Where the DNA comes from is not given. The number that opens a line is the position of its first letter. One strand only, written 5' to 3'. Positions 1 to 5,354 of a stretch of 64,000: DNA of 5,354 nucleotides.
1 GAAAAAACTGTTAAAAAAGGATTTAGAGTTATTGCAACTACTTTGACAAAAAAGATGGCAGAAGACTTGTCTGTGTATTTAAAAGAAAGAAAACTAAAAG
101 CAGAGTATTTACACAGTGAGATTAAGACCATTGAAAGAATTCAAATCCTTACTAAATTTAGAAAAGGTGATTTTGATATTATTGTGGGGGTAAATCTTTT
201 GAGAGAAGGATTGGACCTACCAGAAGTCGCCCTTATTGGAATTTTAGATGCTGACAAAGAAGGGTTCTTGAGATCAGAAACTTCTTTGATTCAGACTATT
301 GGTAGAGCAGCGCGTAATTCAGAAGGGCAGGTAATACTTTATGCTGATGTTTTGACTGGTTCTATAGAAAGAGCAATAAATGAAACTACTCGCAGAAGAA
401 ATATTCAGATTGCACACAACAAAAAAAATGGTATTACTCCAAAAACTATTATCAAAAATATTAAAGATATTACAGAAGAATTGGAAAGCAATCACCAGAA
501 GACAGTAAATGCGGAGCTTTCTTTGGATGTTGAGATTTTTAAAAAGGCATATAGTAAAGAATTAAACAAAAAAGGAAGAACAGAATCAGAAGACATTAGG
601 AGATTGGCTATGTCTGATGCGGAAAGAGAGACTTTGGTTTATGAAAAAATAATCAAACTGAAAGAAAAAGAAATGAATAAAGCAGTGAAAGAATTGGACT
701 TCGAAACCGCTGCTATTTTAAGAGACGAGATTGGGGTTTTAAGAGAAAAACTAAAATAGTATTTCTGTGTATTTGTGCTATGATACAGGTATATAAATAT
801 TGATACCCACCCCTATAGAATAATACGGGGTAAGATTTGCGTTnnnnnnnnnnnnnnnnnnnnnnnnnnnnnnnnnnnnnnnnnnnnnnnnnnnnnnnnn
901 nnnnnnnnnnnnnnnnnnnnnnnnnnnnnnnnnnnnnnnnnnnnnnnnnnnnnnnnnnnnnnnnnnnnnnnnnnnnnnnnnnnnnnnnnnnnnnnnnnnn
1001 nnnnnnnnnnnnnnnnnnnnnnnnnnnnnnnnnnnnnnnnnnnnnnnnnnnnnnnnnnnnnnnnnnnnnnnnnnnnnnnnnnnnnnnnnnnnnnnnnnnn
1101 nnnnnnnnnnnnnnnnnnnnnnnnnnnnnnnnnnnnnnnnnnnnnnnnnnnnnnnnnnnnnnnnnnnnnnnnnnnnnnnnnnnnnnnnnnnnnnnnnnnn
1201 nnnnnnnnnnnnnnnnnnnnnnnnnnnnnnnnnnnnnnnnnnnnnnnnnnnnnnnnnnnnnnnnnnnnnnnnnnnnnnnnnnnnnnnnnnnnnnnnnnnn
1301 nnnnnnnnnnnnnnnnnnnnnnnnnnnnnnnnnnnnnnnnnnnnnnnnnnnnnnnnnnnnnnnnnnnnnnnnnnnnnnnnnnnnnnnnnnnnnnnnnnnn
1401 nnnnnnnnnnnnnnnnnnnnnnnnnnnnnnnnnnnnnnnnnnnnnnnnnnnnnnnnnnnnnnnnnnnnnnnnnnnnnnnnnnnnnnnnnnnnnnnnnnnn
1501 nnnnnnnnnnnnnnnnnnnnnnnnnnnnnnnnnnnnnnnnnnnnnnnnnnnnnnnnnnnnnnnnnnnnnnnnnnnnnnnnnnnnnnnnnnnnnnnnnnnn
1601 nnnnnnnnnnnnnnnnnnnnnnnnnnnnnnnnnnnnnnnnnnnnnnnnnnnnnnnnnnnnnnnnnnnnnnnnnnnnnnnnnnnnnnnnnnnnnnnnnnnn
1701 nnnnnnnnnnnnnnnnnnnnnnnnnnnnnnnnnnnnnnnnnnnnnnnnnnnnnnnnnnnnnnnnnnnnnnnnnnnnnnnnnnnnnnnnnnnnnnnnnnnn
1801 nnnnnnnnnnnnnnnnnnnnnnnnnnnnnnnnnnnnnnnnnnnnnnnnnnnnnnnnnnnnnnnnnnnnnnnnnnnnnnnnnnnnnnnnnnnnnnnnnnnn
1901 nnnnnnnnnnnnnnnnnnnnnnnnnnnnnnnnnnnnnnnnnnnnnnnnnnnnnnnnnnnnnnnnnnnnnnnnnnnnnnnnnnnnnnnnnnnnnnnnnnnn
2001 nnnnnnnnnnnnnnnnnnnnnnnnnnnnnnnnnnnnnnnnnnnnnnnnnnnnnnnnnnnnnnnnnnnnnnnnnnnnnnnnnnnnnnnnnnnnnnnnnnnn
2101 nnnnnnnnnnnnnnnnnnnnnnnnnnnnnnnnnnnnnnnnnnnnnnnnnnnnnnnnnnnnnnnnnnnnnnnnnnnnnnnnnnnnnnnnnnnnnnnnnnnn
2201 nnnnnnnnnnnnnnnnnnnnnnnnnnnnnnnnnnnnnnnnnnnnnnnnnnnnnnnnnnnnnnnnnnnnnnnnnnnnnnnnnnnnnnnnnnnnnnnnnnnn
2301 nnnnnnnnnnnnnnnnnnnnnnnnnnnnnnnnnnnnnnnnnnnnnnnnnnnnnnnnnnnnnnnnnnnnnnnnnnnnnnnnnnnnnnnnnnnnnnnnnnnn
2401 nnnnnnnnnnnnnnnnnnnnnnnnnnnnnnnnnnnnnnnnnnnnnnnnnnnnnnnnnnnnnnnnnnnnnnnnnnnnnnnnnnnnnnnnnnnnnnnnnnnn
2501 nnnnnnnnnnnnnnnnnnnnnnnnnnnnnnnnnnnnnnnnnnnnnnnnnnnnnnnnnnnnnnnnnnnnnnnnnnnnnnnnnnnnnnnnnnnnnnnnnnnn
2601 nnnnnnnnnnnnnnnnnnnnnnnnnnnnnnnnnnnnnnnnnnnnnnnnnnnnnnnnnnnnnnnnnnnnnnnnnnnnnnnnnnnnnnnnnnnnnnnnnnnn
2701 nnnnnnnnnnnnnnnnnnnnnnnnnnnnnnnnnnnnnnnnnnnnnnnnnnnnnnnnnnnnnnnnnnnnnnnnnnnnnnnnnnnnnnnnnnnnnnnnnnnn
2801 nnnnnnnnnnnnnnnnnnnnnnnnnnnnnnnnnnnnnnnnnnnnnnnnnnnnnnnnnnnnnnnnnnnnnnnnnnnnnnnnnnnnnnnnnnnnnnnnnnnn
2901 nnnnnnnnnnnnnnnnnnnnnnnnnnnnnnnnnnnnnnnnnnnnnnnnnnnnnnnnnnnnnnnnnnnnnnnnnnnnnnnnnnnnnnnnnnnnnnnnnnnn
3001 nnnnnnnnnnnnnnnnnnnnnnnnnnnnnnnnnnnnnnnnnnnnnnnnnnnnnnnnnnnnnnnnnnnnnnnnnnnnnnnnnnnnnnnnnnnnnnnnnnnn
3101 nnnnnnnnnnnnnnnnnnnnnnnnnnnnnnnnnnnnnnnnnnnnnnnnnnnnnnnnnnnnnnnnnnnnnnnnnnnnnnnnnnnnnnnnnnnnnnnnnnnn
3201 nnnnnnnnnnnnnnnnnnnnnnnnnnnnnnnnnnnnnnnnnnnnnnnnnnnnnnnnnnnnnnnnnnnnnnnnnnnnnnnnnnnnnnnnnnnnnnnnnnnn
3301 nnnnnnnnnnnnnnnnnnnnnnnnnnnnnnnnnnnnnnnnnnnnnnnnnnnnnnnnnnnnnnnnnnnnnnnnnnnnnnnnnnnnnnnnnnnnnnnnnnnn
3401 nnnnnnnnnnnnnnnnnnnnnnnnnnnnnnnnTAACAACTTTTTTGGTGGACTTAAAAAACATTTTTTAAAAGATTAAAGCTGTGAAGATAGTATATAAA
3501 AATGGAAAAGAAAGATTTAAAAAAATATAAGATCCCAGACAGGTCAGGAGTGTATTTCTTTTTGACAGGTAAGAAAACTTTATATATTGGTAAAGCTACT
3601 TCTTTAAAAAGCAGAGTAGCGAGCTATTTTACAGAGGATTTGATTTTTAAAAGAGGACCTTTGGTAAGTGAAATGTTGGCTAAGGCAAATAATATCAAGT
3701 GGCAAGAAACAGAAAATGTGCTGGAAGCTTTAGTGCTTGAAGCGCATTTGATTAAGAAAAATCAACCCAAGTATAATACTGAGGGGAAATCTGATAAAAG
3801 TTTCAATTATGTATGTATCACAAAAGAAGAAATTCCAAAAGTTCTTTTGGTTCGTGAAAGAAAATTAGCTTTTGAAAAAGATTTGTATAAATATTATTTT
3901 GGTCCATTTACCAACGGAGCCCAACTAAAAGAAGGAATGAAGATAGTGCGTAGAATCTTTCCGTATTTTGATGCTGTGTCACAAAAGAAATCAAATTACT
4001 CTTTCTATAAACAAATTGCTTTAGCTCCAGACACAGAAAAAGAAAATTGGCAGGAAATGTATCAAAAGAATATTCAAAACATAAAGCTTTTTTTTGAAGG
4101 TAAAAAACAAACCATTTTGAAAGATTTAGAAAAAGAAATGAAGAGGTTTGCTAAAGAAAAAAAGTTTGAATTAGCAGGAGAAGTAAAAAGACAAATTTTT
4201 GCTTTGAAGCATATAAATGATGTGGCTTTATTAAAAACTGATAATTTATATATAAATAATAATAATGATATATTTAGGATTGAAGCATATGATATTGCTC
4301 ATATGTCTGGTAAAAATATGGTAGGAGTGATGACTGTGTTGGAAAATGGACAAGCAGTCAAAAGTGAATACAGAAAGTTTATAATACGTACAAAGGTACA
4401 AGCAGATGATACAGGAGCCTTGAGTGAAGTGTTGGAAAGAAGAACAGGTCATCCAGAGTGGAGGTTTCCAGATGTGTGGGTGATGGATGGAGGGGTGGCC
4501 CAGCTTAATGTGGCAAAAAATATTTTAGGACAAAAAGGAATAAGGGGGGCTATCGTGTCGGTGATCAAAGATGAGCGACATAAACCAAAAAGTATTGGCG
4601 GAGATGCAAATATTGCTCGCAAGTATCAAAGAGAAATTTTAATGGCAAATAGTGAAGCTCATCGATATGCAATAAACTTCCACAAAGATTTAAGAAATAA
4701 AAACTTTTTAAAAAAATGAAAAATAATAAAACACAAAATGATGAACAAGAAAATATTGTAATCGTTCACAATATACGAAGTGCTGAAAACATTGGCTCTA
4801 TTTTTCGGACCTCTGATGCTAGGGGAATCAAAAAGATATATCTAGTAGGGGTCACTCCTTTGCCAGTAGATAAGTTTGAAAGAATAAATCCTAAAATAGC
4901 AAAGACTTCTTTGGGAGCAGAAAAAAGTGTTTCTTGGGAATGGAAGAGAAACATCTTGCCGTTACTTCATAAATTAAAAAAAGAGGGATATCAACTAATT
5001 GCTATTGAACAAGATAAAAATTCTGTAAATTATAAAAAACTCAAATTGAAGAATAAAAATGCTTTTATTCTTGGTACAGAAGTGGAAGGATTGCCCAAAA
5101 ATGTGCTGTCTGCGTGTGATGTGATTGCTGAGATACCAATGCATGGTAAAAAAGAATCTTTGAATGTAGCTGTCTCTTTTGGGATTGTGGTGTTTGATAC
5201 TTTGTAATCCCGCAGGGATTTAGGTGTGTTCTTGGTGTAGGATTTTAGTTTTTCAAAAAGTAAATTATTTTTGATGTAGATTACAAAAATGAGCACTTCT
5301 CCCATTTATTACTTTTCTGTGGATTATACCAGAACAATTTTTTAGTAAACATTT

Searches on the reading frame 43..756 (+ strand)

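Call 22: search_protein_families(library=pfam, proteins=[window:43-756:+], max_evalue=0.00001)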
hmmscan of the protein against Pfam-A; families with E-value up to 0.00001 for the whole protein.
window:43-756:+ (238 aa): 3 families
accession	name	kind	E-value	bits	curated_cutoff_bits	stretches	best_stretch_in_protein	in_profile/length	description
PF12344.14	UvrB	-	2.1e-20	72.7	27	1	99-141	1-43/43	Ultra-violet resistance protein B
PF00271.37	Helicase_C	-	3.3e-18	66.4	23.5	1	2-92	24-109/110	Helicase conserved C-terminal domain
PF02151.25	UVR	-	4.6e-10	39.4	21.5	1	201-235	1-35/36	UvrB/uvrC motif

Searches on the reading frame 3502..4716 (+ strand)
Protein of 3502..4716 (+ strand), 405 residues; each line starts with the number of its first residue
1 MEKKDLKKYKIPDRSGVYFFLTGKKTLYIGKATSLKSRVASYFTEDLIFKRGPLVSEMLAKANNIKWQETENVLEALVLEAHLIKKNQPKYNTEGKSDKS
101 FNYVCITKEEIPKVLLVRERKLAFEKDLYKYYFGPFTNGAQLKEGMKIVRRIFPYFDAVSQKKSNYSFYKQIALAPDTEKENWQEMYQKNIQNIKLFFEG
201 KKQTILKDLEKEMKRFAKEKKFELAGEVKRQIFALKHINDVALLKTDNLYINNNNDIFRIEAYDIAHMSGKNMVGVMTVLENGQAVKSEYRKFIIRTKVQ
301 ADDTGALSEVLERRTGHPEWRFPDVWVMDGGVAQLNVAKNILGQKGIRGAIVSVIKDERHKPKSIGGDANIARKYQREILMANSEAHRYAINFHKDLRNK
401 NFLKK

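Call 22: search_protein_families(library=pfam, proteins=[window:3502-4716:+], max_evalue=0.00001)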
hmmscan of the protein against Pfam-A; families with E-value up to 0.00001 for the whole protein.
window:3502-4716:+ (405 aa): 2 families
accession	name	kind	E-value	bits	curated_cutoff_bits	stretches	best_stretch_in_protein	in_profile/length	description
PF08459.17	UvrC_RNaseH_dom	-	3.4e-31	108.7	22.3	1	255-388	8-156/159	UvrC RNAse H endonuclease domain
PF01541.30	GIY-YIG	-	7.3e-06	26.6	22.6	0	16-92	3-78/78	GIY-YIG catalytic domain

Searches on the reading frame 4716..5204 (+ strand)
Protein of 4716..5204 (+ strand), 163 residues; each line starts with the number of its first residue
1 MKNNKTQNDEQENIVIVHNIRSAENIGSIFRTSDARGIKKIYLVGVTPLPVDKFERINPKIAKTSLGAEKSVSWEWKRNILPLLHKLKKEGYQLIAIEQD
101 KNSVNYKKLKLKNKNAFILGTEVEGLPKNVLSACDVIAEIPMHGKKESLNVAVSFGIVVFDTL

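Call 22: search_protein_families(library=pfam, proteins=[window:4716-5204:+], max_evalue=0.00001)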
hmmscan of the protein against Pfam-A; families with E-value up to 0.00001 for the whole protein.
window:4716-5204:+ (163 aa): 1 family
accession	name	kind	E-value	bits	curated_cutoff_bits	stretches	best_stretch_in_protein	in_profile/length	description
PF00588.24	SpoU_methylase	-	9.1e-34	117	29.7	1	14-159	3-141/142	SpoU rRNA Methylase family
